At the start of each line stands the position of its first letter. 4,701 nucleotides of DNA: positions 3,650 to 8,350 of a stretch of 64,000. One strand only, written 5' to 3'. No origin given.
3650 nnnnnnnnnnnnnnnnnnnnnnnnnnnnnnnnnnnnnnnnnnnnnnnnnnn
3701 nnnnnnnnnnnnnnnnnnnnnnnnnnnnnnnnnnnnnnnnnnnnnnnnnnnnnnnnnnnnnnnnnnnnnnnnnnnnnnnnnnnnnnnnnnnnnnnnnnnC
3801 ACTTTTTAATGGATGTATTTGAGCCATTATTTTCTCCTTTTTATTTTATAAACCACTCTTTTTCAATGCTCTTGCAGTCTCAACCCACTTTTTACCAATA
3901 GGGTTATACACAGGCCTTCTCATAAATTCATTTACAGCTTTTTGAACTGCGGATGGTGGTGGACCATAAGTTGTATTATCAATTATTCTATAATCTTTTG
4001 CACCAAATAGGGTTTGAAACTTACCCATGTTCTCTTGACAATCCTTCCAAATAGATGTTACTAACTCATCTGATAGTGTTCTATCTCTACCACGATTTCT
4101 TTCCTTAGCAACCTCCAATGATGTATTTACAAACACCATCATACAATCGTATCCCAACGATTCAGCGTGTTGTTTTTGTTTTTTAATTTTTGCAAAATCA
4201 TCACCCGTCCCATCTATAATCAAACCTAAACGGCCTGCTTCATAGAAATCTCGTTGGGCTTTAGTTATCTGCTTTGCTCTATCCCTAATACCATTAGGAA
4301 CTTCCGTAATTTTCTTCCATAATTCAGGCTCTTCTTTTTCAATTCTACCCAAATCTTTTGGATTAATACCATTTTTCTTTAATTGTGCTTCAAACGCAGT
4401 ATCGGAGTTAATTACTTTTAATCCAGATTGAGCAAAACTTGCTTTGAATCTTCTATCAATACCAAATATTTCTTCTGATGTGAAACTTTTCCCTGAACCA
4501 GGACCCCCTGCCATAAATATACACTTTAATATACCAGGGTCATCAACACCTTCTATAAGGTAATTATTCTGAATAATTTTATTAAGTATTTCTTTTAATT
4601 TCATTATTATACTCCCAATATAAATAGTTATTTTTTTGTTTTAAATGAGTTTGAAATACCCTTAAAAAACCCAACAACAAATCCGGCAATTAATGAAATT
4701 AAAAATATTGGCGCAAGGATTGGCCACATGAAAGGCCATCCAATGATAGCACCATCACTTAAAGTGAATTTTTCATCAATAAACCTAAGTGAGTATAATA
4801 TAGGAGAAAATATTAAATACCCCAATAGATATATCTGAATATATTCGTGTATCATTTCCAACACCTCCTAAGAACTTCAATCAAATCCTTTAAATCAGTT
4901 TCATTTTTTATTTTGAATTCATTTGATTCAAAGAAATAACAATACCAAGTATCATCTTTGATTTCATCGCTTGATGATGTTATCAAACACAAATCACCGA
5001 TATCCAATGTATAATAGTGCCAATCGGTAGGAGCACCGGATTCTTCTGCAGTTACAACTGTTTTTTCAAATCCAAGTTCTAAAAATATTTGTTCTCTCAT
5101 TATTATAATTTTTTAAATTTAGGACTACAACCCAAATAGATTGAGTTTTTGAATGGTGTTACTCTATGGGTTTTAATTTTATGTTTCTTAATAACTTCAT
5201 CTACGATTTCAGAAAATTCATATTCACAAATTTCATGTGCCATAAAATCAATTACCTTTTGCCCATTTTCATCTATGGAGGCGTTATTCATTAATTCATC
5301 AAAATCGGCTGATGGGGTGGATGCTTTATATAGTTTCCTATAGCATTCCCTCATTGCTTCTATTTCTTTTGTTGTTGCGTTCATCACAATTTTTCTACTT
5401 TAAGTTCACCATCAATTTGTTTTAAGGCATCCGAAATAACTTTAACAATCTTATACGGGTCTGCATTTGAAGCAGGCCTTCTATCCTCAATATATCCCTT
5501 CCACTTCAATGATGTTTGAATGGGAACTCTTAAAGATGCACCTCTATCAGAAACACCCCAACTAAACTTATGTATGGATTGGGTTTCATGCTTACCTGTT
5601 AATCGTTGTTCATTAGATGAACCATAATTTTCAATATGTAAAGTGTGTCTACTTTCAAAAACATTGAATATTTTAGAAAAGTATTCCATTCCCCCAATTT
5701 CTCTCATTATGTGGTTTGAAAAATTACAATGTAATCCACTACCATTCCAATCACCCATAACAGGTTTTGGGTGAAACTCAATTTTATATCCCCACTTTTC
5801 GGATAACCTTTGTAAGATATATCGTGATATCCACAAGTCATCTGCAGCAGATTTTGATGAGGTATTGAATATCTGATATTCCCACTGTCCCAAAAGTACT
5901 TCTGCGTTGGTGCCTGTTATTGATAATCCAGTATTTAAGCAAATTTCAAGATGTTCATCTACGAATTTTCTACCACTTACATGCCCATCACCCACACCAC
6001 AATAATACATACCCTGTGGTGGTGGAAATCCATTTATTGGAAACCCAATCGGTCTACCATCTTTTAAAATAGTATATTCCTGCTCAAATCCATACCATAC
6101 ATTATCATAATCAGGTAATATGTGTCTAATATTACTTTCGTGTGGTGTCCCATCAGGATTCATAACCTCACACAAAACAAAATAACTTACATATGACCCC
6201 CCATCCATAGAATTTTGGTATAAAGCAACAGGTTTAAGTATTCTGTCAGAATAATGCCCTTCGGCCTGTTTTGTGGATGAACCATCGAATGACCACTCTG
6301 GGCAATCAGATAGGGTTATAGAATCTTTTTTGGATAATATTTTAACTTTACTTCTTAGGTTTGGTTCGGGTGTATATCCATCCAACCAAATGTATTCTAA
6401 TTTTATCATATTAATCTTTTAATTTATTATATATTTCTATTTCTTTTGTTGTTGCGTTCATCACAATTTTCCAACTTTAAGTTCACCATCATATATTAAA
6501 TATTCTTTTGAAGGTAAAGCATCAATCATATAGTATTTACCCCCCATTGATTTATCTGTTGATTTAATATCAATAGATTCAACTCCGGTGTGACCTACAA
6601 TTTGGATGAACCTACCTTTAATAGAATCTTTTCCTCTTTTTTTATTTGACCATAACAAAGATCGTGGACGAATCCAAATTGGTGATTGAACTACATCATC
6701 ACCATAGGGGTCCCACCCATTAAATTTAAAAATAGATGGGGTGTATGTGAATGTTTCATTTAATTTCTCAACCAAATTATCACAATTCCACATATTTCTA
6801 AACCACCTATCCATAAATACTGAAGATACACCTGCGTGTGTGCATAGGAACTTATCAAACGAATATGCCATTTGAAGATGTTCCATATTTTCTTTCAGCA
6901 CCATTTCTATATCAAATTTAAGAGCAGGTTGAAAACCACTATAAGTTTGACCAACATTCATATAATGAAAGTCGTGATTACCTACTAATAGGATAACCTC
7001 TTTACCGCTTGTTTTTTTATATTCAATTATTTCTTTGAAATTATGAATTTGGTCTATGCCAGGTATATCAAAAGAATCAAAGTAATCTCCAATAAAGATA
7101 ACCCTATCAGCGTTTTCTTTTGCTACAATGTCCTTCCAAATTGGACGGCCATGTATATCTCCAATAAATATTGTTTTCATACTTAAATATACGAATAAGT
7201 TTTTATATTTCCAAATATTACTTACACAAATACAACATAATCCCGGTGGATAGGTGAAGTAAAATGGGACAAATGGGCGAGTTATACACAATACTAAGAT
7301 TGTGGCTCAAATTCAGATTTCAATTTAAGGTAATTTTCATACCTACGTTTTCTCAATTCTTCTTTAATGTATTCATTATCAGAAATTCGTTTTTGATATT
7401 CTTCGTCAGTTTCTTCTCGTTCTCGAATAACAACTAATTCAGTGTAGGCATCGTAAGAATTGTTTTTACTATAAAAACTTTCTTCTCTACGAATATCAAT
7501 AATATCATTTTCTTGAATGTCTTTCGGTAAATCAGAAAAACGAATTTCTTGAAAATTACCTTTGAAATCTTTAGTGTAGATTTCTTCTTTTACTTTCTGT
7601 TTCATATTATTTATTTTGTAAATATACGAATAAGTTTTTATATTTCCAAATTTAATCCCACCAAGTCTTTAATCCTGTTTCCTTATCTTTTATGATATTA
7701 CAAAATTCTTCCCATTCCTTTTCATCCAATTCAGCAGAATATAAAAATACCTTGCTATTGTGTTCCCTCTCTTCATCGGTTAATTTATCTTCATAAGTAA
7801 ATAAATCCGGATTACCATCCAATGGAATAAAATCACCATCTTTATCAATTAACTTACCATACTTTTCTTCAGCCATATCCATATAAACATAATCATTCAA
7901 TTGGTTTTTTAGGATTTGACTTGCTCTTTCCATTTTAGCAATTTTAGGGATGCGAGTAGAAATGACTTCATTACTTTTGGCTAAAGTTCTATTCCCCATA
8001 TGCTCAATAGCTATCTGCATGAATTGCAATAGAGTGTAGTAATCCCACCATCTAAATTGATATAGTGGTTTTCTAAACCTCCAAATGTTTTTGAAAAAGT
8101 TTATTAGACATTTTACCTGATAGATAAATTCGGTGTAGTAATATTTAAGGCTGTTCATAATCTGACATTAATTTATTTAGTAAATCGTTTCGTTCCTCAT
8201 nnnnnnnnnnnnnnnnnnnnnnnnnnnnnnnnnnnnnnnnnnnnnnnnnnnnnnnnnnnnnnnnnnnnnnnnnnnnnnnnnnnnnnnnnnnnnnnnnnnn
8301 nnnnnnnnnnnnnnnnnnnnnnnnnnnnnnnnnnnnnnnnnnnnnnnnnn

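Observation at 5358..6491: Type-II glutamine synthetase gene flanked by 57-bp direct repeats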

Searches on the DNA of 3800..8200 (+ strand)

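Call 6: search_dna_similar(query=window:3800-8200:+, collection=phages, mode=distant, max_rows=25)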
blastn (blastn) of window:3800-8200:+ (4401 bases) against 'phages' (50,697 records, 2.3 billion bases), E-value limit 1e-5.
Records with a match: 6; places in all: 6; records where one place covers at least 80% of the query: 0.
Best place of each record, by identity: 60-80% 6.
By first word of the organism name: uncultured 4; Pelagibacter 2.
By host as written in the record: - 4; Candidatus Pelagibacter ubique HTCC1062 2.
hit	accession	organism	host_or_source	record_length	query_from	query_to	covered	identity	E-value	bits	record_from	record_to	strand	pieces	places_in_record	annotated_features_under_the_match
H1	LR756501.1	uncultured phage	metagenomic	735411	1653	2379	17%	65.3%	3e-34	155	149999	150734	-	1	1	record has no annotation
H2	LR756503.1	uncultured phage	metagenomic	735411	1653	2379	17%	65.3%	3e-34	155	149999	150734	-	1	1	record has no annotation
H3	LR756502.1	uncultured phage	metagenomic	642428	1918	2176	6%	66.5%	1e-6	63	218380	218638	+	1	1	record has no annotation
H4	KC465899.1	Pelagibacter phage HTVC008M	Candidatus Pelagibacter ubique HTCC1062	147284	175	357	4%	71.5%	2e-10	76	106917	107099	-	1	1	hypothetical protein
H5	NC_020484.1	Pelagibacter phage HTVC008M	Candidatus Pelagibacter ubique HTCC1062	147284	175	357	4%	71.5%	2e-10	76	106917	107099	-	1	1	hypothetical protein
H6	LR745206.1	uncultured phage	metagenomic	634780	2465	2636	4%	69.9%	1e-8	70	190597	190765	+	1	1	record has no annotation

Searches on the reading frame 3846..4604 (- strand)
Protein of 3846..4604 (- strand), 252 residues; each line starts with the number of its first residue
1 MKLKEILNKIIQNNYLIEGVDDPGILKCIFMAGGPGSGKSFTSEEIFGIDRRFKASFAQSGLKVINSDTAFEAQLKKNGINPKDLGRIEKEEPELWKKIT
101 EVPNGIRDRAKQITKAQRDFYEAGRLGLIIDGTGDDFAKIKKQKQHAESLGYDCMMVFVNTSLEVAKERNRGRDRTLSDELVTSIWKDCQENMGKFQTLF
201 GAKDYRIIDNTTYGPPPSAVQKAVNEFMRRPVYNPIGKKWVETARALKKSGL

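Call 7: search_protein_families(library=pfam, proteins=[window:3846-4604:-], max_evalue=0.01)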
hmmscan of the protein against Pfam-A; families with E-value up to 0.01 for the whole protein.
window:3846-4604:- (252 aa): 4 families
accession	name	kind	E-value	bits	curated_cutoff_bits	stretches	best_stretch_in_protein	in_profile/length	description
PF13671.12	AAA_33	-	7.2e-09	36.5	27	1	29-192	2-139/143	AAA domain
PF06414.18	Zeta_toxin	-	3.3e-07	30.4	22.3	0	27-44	17-34/199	Zeta toxin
PF13207.12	AAA_17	-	0.0074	17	27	0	33-175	2-125/136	AAA domain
PF13238.12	AAA_18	-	0.0098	16.8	29.4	0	29-175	1-113/128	AAA domain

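Call 32: find_related_loci(query=window:3846-4604:-, collection=viral_contigs, flank=10000)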
Query window:3846-4604:- (252 aa) in viral_contigs; peptide patterns used: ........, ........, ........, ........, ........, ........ (x = any residue, [..] = any of these).
35 stretches matched a pattern; 17 encode a relative of the query (tblastn E <= 1e-3); 17 distinct loci.
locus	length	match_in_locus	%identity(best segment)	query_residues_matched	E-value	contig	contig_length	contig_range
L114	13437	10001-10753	93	1-251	5e-162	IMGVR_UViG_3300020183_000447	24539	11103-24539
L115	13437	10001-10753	93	1-251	5e-162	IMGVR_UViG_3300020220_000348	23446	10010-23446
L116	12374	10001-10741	87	1-251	3e-150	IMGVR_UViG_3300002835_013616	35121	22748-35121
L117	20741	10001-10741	87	1-251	3e-150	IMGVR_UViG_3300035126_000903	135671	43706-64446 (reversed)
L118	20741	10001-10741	87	1-251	3e-150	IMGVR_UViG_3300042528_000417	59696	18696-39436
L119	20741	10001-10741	87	1-251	3e-150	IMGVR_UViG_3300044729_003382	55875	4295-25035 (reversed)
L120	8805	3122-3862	87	1-251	3e-149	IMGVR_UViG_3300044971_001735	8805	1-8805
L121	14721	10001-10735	68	7-252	3e-115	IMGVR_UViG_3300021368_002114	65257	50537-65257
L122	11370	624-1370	68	5-252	1e-114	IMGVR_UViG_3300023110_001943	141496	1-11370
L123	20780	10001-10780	61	11-252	4e-109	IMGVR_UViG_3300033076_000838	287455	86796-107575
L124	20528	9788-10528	63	1-252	3e-101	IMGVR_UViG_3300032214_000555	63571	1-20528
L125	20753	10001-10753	61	19-249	6e-98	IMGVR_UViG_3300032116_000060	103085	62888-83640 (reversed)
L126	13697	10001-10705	63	14-250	4e-95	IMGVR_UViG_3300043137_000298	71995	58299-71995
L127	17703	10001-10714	61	1-243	2e-93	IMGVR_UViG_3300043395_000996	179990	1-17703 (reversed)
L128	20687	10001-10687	47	1-240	2e-62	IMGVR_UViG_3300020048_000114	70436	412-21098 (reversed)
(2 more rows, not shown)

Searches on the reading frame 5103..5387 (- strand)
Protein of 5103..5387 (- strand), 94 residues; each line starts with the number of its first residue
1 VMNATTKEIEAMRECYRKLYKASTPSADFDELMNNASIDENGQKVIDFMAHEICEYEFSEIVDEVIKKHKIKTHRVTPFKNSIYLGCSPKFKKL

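Call 7: search_protein_families(library=pfam, proteins=[window:5103-5387:-], max_evalue=0.01)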
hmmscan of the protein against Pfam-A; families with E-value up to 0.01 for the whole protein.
window:5103-5387:- (94 aa): 1 family
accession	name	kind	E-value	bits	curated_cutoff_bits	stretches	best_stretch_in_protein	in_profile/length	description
PF09940.16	DUF2172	-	0.0035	18.1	27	1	37-76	8-48/92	Domain of unknown function (DUF2172)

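Call 9: find_related_loci(query=window:5103-5387:-, collection=viral_contigs, flank=4000)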
Query window:5103-5387:- (94 aa) in viral_contigs; peptide patterns used: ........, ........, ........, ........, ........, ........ (x = any residue, [..] = any of these).
21 stretches matched a pattern; 9 encode a relative of the query (tblastn E <= 1e-3); 9 distinct loci.
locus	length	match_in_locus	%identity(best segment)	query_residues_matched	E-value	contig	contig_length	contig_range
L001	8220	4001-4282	97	1-94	2e-61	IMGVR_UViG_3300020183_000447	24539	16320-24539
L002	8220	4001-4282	97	1-94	2e-61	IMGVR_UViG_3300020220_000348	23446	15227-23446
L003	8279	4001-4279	95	1-93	1e-58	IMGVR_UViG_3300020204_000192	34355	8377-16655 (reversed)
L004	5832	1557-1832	91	1-92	3e-56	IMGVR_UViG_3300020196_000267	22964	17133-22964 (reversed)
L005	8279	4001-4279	91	1-93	5e-56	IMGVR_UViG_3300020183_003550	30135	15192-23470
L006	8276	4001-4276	89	1-92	8e-54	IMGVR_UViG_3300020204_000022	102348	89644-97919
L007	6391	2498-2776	69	1-93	9e-42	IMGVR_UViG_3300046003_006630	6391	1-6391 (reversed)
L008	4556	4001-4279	69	1-93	9e-42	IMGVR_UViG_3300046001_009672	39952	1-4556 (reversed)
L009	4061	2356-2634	69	1-93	6e-42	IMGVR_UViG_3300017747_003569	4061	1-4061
